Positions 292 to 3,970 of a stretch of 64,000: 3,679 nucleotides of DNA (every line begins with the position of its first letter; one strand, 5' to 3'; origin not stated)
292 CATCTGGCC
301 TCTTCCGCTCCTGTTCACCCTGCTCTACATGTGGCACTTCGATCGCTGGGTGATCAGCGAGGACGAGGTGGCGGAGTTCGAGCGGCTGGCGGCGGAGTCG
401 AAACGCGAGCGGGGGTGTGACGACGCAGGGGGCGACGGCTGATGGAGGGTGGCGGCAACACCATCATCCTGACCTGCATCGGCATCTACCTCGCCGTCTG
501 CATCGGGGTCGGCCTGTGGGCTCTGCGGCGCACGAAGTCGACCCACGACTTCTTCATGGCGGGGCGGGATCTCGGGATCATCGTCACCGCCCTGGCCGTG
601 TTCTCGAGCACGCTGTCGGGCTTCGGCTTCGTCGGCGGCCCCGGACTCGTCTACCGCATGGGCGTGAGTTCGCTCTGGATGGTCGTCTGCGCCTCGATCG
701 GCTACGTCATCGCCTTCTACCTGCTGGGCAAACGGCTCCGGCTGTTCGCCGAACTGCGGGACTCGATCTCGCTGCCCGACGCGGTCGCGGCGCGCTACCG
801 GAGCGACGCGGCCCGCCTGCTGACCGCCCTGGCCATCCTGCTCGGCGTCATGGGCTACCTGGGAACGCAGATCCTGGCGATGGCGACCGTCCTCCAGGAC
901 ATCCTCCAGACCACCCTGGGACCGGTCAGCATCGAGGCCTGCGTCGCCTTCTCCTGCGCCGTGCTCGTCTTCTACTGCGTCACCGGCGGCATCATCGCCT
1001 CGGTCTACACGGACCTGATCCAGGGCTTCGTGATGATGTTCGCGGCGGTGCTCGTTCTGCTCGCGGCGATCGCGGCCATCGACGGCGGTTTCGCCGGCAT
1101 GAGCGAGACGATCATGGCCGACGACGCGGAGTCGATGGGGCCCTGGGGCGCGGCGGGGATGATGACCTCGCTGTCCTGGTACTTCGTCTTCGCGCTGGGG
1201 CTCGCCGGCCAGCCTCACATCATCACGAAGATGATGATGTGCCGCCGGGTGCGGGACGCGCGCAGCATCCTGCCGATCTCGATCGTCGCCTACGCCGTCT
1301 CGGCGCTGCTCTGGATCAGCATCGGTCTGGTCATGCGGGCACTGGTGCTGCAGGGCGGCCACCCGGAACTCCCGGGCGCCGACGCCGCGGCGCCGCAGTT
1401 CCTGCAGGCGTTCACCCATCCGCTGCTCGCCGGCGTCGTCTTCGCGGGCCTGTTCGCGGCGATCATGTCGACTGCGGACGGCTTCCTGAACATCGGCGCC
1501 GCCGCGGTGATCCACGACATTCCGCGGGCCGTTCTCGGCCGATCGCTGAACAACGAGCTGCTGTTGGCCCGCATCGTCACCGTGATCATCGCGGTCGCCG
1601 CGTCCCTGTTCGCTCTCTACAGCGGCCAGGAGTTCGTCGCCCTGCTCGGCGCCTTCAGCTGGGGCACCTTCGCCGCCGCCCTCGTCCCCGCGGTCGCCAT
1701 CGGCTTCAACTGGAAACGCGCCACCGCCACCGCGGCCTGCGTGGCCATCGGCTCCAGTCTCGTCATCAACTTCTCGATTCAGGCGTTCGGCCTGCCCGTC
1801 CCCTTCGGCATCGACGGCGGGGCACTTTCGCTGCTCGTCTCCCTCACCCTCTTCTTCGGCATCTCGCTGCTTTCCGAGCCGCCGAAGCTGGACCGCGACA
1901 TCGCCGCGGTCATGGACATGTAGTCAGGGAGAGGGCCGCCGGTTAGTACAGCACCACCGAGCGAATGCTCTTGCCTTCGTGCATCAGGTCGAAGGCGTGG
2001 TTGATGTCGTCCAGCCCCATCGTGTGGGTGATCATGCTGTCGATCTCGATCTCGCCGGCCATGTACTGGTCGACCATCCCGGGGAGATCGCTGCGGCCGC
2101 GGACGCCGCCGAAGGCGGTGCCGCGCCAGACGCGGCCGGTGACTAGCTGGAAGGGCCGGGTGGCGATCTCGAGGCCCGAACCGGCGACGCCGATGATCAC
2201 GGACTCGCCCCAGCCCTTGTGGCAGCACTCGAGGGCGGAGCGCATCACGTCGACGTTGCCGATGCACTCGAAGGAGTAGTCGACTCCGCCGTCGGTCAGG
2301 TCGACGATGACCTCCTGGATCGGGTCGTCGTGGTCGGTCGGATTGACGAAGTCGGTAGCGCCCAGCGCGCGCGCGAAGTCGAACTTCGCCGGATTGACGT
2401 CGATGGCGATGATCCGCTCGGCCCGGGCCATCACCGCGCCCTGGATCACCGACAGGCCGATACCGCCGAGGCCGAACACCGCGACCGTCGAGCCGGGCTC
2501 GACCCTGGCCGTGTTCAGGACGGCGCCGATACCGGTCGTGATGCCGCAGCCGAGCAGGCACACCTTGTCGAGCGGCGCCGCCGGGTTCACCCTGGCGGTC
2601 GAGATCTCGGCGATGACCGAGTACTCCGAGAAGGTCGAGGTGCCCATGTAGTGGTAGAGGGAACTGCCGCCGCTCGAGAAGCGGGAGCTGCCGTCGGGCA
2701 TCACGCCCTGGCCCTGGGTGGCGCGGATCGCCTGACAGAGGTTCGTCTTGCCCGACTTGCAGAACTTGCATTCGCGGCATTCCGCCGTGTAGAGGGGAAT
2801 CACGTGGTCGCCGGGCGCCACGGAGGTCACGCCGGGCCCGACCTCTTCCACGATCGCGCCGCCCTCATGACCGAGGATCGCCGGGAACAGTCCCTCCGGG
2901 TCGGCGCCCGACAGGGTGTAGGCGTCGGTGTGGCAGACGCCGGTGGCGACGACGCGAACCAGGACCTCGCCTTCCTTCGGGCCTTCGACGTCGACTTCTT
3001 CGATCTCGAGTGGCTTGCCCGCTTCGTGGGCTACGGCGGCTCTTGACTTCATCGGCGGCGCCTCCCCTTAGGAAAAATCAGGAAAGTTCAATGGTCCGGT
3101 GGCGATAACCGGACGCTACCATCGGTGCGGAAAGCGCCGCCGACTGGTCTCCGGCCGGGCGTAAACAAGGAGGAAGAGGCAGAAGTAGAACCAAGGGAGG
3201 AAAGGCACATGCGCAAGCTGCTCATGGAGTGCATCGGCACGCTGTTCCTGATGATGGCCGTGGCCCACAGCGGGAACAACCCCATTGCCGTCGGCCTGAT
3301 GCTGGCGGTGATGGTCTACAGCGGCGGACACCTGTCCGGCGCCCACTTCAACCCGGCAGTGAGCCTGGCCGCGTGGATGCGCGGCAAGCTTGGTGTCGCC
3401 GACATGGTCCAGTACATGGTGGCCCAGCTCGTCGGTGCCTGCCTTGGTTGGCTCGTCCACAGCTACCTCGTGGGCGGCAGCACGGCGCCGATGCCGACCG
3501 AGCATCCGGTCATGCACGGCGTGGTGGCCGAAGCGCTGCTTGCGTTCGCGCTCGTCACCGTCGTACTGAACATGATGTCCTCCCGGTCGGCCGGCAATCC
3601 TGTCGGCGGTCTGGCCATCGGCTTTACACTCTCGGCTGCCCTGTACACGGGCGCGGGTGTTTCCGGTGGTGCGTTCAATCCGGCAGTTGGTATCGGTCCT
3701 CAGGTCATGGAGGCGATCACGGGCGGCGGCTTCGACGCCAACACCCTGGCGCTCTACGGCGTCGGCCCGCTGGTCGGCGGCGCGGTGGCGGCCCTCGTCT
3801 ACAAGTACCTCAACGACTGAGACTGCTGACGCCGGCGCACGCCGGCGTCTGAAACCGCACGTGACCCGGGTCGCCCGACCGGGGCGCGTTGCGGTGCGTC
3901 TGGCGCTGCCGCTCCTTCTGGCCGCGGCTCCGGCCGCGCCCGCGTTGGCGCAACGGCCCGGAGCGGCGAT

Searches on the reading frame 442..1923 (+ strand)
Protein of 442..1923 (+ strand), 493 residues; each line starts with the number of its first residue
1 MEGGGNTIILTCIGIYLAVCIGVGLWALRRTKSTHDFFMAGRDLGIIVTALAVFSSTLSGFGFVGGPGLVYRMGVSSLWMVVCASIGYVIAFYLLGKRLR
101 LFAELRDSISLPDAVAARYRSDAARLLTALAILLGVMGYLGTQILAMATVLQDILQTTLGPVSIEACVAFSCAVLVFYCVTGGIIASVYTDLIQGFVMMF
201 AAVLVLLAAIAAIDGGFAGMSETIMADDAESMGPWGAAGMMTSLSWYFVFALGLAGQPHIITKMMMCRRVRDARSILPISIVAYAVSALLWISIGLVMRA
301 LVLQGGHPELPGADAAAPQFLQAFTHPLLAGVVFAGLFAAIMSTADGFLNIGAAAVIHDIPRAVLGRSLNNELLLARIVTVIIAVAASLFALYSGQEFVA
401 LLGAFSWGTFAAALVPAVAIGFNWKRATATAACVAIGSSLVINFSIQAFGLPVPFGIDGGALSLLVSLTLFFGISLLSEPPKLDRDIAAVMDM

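Call 31: search_protein_families(library=pfam, proteins=[window:442-1923:+], max_evalue=0.00001)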
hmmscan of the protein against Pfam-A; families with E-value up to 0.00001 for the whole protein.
window:442-1923:+ (493 aa): 1 family
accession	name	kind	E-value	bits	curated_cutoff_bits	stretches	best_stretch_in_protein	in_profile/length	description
PF00474.23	SSF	-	2.6e-51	175.2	22.8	1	37-434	1-401/406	Sodium:solute symporter family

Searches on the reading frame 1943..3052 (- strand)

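Call 31: search_protein_families(library=pfam, proteins=[window:1943-3052:-], max_evalue=0.00001)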
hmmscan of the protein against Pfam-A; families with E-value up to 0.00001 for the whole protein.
window:1943-3052:- (369 aa): 2 families
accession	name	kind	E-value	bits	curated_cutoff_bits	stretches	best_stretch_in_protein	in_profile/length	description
PF00107.32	ADH_zinc_N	-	9.7e-26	90.7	31.8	1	197-328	1-125/129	Zinc-binding dehydrogenase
PF08240.17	ADH_N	-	8.8e-22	77.8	23.5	1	27-121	2-86/104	Alcohol dehydrogenase GroES-like domain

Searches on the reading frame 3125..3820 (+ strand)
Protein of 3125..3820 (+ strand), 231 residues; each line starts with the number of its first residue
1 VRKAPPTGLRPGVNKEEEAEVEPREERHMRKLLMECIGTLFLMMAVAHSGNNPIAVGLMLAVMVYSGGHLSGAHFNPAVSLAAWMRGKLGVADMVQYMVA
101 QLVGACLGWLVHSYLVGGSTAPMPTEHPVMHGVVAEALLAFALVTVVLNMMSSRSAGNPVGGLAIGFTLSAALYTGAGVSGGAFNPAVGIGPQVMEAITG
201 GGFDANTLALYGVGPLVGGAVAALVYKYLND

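Call 31: search_protein_families(library=pfam, proteins=[window:3125-3820:+], max_evalue=0.00001)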
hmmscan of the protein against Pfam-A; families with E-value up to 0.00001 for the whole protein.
window:3125-3820:+ (231 aa): 1 family
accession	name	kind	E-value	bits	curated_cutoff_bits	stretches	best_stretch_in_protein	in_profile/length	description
PF00230.25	MIP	-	1.5e-29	103.8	25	1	53-226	47-222/222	Major intrinsic protein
